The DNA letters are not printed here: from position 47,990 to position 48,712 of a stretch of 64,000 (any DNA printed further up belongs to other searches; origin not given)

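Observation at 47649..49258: Operon of an orphan Lon N-domain protein, a secreted Cys-less SOR-like protein, and the peroxiredoxin Bcp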

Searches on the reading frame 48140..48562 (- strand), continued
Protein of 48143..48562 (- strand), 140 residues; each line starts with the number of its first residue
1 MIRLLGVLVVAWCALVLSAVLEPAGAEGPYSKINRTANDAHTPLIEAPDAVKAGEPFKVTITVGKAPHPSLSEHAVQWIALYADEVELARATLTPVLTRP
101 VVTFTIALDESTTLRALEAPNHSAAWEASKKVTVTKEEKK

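Call 27: fold_search(model_id=the predicted structure, library=pdb)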
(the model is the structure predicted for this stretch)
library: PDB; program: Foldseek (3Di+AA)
matches with E <= 10: 1814; with E <= 0.001: 54
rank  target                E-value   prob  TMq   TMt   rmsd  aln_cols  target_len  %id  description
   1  4brj                  1.3e-10  1.00  0.61  0.69   2.3       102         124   41  Superoxide reductase (Neelaredoxin) from Ignicoccus hospitalis T24K (released 2014-06-11)
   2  4brv_A                1.8e-10  1.00  0.63  0.70   2.3       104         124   40  Superoxide reductase (Neelaredoxin) from Ignicoccus hospitalis E23A (released 2014-06-18)
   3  4bk8                  5.2e-10  1.00  0.61  0.69   2.3       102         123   41  Superoxide reductase (Neelaredoxin) from Ignicoccus hospitalis (released 2014-04-02)
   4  3qzb                  3.1e-08  1.00  0.63  0.67   3.7       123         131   33  Crystal structure of a putative superoxide reductase (TM0658) from THERMOTOGA MARITIMA at 1.10 A resolution (released 2011-03-30)
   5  2amu                  3.4e-08  1.00  0.64  0.68   2.9       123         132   33  CRYSTAL STRUCTURE OF A PUTATIVE SUPEROXIDE REDUCTASE (TM0658) FROM THERMOTOGA MARITIMA AT 2.00 A RESOLUTION (released 2005-08-23)
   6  6gq8_A                9.8e-07  1.00  0.62  0.78   3.0       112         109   28  Superoxide reductase from Nanoarchaeum equitans (released 2018-06-20)
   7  2ox5_E                1.2e-06  1.00  0.61  0.82   2.3       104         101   19  The SoxYZ complex of Paracoccus pantotrophus (released 2007-05-22)
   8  2ox5_A                2.4e-06  1.00  0.60  0.76   3.4       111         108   17  The SoxYZ complex of Paracoccus pantotrophus (released 2007-05-22)
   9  2hvb_A                3.3e-06  1.00  0.59  0.72   3.0       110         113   28  Crystal structure of hypothetical protein PH1083 from Pyrococcus horikoshii OT3 (released 2007-01-28)
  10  2oxh_A                3.5e-06  1.00  0.59  0.76   3.4       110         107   17  The SOXYZ Complex of Paracoccus Pantotrophus (released 2007-05-22)
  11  2oxg_C                4.3e-06  1.00  0.61  0.82   2.1       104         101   19  The SoxYZ Complex of Paracoccus pantotrophus (released 2007-05-22)
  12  2nnc_A                4.3e-06  1.00  0.57  0.72   3.7       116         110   16  Structure of the sulfur carrier protein SoxY from Chlorobium limicola f thiosulfatophilum (released 2007-03-13)
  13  4c4u_A                4.6e-06  1.00  0.57  0.64   3.5       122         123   25  Superoxide reductase (Neelaredoxin) from Archaeoglobus fulgidus E12Q mutant in the reduced form (released 2014-08-06)
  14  2ox5_C                5.4e-06  1.00  0.61  0.81   2.1       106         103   18  The SoxYZ complex of Paracoccus pantotrophus (released 2007-05-22)
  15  4bfk_B                5.4e-06  1.00  0.56  0.61   4.3       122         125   24  Superoxide reductase (Neelaredoxin) from Archaeoglobus fulgidus E12Q mutant (released 2014-03-26)
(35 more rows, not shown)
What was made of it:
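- On Superoxide reductase (Fe(His)4Cys centre II): Foldseek E 1e-10, TM 0.69 to 4brj (call 27).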

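Call 30: find_encoding_contigs(protein=P0015, flank=5000, max_places=3)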
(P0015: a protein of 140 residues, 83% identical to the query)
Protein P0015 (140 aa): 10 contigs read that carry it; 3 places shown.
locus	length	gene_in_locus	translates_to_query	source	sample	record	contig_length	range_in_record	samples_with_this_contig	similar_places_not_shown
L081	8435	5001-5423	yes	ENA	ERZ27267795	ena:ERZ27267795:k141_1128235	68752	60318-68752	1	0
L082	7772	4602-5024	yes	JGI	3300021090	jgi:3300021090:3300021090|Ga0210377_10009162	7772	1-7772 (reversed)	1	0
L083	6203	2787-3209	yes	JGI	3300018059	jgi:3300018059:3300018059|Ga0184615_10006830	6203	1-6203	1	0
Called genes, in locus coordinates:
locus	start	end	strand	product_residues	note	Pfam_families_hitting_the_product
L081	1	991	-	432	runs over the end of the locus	PF02844:GARS_N, PF01071:GARS_A, PF02222:ATP-grasp (weak), PF02786:CPSase_L_D2 (weak), PF02843:GARS_C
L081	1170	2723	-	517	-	PF02142:MGS, PF01808:AICARFT_IMPCHas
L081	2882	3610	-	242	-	-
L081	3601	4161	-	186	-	PF04191:PEMT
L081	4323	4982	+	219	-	PF02190:LON_substr_bdg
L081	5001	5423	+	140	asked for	PF01880:Desulfoferrodox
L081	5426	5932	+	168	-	PF00578:AhpC-TSA, PF08534:Redoxin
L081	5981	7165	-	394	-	PF00534:Glycos_transf_1, PF13692:Glyco_trans_1_4, PF13524:Glyco_trans_1_2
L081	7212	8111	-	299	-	PF13641:Glyco_tranf_2_3, PF00535:Glycos_transf_2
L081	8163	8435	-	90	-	?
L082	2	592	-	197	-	?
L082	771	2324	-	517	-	PF02142:MGS, PF01808:AICARFT_IMPCHas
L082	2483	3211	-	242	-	-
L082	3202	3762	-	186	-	PF04191:PEMT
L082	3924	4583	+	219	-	PF02190:LON_substr_bdg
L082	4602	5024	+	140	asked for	PF01880:Desulfoferrodox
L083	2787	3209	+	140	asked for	PF01880:Desulfoferrodox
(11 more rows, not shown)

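Call 31: find_encoding_contigs(protein=P0023, flank=5000, max_places=2)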
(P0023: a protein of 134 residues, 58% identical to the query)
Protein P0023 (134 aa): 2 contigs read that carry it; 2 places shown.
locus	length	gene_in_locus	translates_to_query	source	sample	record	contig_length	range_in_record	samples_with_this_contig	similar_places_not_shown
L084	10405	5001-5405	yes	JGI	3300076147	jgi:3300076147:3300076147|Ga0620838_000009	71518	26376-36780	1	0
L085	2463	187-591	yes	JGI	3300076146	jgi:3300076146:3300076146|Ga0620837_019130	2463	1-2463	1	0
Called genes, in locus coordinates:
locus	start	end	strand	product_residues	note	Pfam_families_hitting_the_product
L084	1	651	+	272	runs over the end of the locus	PF00246:Peptidase_M14, PF24827:AstE_AspA_cat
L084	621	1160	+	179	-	PF14385:DUF4416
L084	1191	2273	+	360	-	PF24681:Kelch_KLHDC2_KLHL20_DRC7, PF13415:Beta-prop_FBX42, PF13418:Beta-prop_TYW4 (weak), PF13415:Beta-prop_FBX42, PF24981:Beta-prop_ATRN-LZTR1, PF24681:Kelch_KLHDC2_KLHL20_DRC7, PF13415:Beta-prop_FBX42, PF13418:Beta-prop_TYW4, +6 more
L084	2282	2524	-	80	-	PF09360:zf-CDGSH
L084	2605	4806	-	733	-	PF03968:LptD_N (faint), PF19838:LptD_2, PF04453:LptD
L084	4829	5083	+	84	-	-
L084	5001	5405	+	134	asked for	PF01880:Desulfoferrodox, PF13501:SoxY (weak)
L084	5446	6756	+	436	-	PF01547:SBP_bac_1, PF13416:SBP_bac_8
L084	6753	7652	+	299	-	PF00528:BPD_transp_1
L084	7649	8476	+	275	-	PF00528:BPD_transp_1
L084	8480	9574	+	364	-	PF02463:SMC_N (weak), PF00005:ABC_tran, PF13304:AAA_21 (faint), PF17912:OB_MalK, PF08402:TOBE_2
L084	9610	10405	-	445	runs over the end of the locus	PF08245:Mur_ligase_M, PF02875:Mur_ligase_C, PF27239:FOL3_C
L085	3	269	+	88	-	?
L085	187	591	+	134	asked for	PF01880:Desulfoferrodox, PF13501:SoxY (weak)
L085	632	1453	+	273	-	PF01547:SBP_bac_1, PF13416:SBP_bac_8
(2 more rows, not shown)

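Call 32: find_encoding_contigs(protein=P0028, flank=5000, max_places=2)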
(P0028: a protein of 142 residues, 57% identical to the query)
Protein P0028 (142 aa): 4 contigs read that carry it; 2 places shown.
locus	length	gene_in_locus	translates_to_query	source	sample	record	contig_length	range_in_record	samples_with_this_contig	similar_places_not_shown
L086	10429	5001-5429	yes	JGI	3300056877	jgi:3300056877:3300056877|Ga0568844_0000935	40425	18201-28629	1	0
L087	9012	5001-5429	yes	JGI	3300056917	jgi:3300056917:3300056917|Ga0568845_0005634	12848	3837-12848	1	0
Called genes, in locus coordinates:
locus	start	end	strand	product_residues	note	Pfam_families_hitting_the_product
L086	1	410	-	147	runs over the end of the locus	-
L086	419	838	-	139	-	PF13328:HD_4 (weak)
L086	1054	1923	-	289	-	PF03976:PPK2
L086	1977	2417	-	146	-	PF00383:dCMP_cyt_deam_1, PF14437:MafB19-deam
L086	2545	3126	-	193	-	PF01914:MarC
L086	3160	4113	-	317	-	PF17284:Spermine_synt_N, PF01564:Spermine_synth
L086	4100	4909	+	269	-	-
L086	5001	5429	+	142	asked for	PF01880:Desulfoferrodox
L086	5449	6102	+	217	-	PF01965:DJ-1_PfpI (faint)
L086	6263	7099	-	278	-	PF06727:DUF1207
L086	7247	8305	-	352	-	PF01569:PAP2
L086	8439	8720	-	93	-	-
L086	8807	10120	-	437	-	PF00033:Cytochrome_B, PF13631:Cytochrom_B_N_2, PF00032:Cytochrom_B_C, PF00034:Cytochrom_C, PF13442:Cytochrome_CBB3, PF02433:FixO (weak)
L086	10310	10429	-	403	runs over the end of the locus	PF07676:PD40 (faint)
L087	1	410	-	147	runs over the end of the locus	-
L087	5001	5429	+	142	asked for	PF01880:Desulfoferrodox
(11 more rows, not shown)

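Call 41: search_protein_representatives(alignment_id=A1)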
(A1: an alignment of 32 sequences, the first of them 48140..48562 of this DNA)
Query: 32 sequences, 137 profile positions. Proteins with E-value up to 0.001 (for the whole library): 670; up to 1e-10: 268; up to 1e-30: 22. The best 150 are listed.
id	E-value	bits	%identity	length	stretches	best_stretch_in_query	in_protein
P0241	1.6e-50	187.0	-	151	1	18-136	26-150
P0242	1.1e-49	184.3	-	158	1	18-137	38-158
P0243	1.9e-49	183.6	-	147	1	12-136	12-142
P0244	2.6e-46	173.4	-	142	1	11-136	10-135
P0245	6.5e-46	172.1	-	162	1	8-136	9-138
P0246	1.4e-45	171.0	-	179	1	15-136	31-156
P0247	6.7e-43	162.3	-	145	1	14-136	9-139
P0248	4.4e-41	156.4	-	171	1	22-136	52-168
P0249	1.5e-40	154.7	-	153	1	19-136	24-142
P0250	6.2e-39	149.5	-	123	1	45-136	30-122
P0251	2.4e-38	147.6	-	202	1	17-118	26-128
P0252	2.4e-38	147.6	-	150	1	10-136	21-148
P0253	4.9e-38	146.6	-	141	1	4-135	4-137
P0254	1.5e-37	145.0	-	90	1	51-136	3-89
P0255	5.1e-37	143.3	-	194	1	22-136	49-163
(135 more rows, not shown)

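Call 53: find_encoding_contigs(protein=P0049, flank=4000, max_places=4)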
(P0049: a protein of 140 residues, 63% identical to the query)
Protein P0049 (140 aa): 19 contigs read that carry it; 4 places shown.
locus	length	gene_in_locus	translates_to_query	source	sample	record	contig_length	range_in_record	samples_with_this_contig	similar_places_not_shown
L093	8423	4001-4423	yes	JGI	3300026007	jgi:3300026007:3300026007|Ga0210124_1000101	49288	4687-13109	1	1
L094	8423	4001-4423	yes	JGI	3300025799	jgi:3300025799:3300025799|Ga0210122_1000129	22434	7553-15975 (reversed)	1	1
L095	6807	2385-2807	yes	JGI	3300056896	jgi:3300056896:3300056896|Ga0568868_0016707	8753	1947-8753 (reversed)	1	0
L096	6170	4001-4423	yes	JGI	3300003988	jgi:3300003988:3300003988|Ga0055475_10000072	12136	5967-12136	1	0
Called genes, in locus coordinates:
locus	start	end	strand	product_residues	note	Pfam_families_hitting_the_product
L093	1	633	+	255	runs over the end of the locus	PF04002:RadC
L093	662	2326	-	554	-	PF01464:SLT, PF23473:LysM3_LYK4_5 (faint), PF01476:LysM, PF23446:LysM1_NFP_LYK (faint), PF01476:LysM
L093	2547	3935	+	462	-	PF02321:OEP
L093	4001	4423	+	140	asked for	PF13501:SoxY, PF01880:Desulfoferrodox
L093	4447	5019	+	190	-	PF09335:VTT_dom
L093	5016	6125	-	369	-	PF00034:Cytochrom_C (faint), PF03150:CCP_MauG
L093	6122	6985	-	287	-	PF01513:NAD_kinase, PF20143:NAD_kinase_C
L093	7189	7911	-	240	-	PF13432:TPR_16, PF13414:TPR_11 (weak), PF13432:TPR_16 (weak), PF13424:TPR_12, PF13414:TPR_11, PF00515:TPR_1, PF13424:TPR_12, PF13414:TPR_11, +16 more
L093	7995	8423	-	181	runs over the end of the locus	-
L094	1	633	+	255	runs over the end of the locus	PF04002:RadC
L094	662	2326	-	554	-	PF01464:SLT, PF23473:LysM3_LYK4_5 (faint), PF01476:LysM, PF23446:LysM1_NFP_LYK (faint), PF01476:LysM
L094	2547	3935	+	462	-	PF02321:OEP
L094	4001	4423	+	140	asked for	PF13501:SoxY, PF01880:Desulfoferrodox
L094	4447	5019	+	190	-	PF09335:VTT_dom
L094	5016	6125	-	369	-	PF00034:Cytochrom_C (faint), PF03150:CCP_MauG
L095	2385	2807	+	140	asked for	PF13501:SoxY, PF01880:Desulfoferrodox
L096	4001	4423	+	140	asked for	PF13501:SoxY, PF01880:Desulfoferrodox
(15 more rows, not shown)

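Call 54: find_encoding_contigs(protein=P0053, flank=4000, max_places=2)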
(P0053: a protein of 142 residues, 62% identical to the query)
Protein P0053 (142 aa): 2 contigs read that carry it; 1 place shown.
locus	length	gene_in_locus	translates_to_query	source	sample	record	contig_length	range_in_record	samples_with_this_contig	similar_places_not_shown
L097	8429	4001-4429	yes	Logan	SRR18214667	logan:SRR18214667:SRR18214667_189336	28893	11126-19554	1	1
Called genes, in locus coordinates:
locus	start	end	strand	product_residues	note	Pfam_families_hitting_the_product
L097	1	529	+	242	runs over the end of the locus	PF14520:HHH_5 (faint), PF04002:RadC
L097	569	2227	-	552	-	PF01464:SLT, PF01476:LysM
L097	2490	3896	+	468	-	PF02321:OEP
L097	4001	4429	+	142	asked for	PF13501:SoxY (weak), PF01880:Desulfoferrodox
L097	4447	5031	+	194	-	PF09335:VTT_dom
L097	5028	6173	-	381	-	PF00034:Cytochrom_C (faint), PF03150:CCP_MauG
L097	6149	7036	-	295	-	PF01513:NAD_kinase, PF20143:NAD_kinase_C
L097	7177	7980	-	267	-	PF13429:TPR_15 (weak), PF13432:TPR_16, PF00515:TPR_1 (weak), PF07719:TPR_2 (weak), PF13414:TPR_11 (weak), PF13424:TPR_12, PF13414:TPR_11, PF13432:TPR_16, +17 more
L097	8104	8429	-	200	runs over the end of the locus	-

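Call 56: search_protein_families(library=pfam, proteins=[L004:4210-5088:+, L004:5103-5873:+, L006:5248-6372:-, L006:3259-4719:+, L005:5507-5893:+, L005:4740-5462:+, L003:3653-4024:+, L018:1859-2473:+, L018:2971-4047:-], max_evalue=0.001)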
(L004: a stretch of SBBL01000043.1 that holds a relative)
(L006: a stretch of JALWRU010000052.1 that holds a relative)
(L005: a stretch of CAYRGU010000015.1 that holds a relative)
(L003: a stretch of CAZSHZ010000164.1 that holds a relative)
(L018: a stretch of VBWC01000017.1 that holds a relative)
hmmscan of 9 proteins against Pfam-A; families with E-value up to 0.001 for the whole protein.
L004:4210-5088:+ (292 aa): 1 family
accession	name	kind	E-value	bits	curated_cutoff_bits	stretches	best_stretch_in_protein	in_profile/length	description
PF01297.22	ZnuA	-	4.6e-70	236.5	29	1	30-288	1-263/263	Zinc-uptake complex component A periplasmic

L004:5103-5873:+ (256 aa): 4 families
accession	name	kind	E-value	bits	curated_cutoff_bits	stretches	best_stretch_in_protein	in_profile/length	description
PF00005.33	ABC_tran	-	5.3e-31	108.5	25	1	17-167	1-137/137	ABC transporter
PF13304.12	AAA_21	-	2.6e-13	51.2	27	2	129-202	228-303/304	AAA domain, putative AbiEii toxin, Type IV TA system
PF02463.25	SMC_N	-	0.00014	21.8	40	0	27-48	24-45/220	RecF/RecN/SMC N terminal domain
PF13175.12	AAA_15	-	0.00084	19.5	32.1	0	17-47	14-43/374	AAA ATPase domain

L006:5248-6372:- (374 aa): 3 families
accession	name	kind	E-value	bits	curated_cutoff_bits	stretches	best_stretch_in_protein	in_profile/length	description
PF03150.19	CCP_MauG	-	2.5e-63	213.6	25.6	1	75-223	1-148/149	Di-haem cytochrome c peroxidase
PF00034.26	Cytochrom_C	-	6.2e-10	40.7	21.3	1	233-355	3-87/90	Cytochrome c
PF09086.16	DUF1924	-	0.00078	20.2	22.5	0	76-103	6-34/96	Domain of unknown function (DUF1924)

L006:3259-4719:+ (486 aa): 1 family
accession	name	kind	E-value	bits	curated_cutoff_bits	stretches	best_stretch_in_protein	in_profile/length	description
PF02321.23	OEP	-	3.1e-43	148.2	22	2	277-460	3-187/187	Outer membrane efflux protein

L005:5507-5893:+ (128 aa): 0 families

L005:4740-5462:+ (240 aa): 2 families
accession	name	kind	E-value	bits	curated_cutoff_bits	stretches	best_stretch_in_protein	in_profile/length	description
PF00483.29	NTP_transferase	-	1.5e-35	123.4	21.2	1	4-233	1-242/245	Nucleotidyl transferase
PF12804.13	NTP_transf_3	-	3.1e-14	53.9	27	1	5-141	1-129/160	MobA-like NTP transferase domain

L003:3653-4024:+ (123 aa): 3 families
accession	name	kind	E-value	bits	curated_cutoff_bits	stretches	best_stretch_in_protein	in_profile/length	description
PF12838.12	Fer4_7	-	2e-05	25.4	27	1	9-81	2-50/52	4Fe-4S dicluster domain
PF13187.11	Fer4_9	-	5.3e-05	23.6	27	1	8-81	1-49/52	4Fe-4S dicluster domain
PF00037.32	Fer4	-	0.0001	22.4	21.1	1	6-24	5-23/24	4Fe-4S binding domain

L018:1859-2473:+ (204 aa): 8 families
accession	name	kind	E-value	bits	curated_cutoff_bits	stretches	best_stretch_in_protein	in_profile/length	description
PF00561.26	Abhydrolase_1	-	1.4e-16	61.3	25.8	1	38-139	8-108/245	alpha/beta hydrolase fold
PF12146.15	Hydrolase_4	-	1.8e-09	37.7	27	1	47-134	21-112/239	Serine aminopeptidase, S33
PF02129.25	Peptidase_S15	-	9.1e-08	32.5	23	1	17-137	9-134/262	X-Pro dipeptidyl-peptidase (S15 family)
PF12697.13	Abhydrolase_6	-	1.6e-07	32.7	26.3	1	51-132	21-95/217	Alpha/beta hydrolase family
PF20408.4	Abhydrolase_11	-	4.7e-05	23.6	27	1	38-191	12-172/193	Alpha/beta hydrolase domain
PF00326.27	Peptidase_S9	-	0.0001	22.3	22.6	0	47-122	4-87/213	Prolyl oligopeptidase family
PF01738.24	DLH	-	0.00011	22.3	21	1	82-192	78-194/217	Dienelactone hydrolase family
PF06821.19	Ser_hydrolase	-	0.00031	21.1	22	0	98-185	54-154/172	Serine hydrolase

L018:2971-4047:- (358 aa): 2 families
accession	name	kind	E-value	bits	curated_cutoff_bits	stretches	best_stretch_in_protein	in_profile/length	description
PF17131.11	LolA_like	-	7.3e-37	127.2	30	1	163-350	3-183/184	Outer membrane lipoprotein-sorting protein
PF07044.18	DUF1329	-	0.00055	19.8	23.1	0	154-209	132-187/368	Protein of unknown function (DUF1329)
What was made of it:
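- ZnuA-ZnuC lies upstream in L004 (call 56). A di-haem cytochrome c peroxidase lies next to subfamily-A genes in L006 and L093-97 (calls 53, 54, 56). A ZnuA-ZnuC pair lies directly upstream in L004 (call 56).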
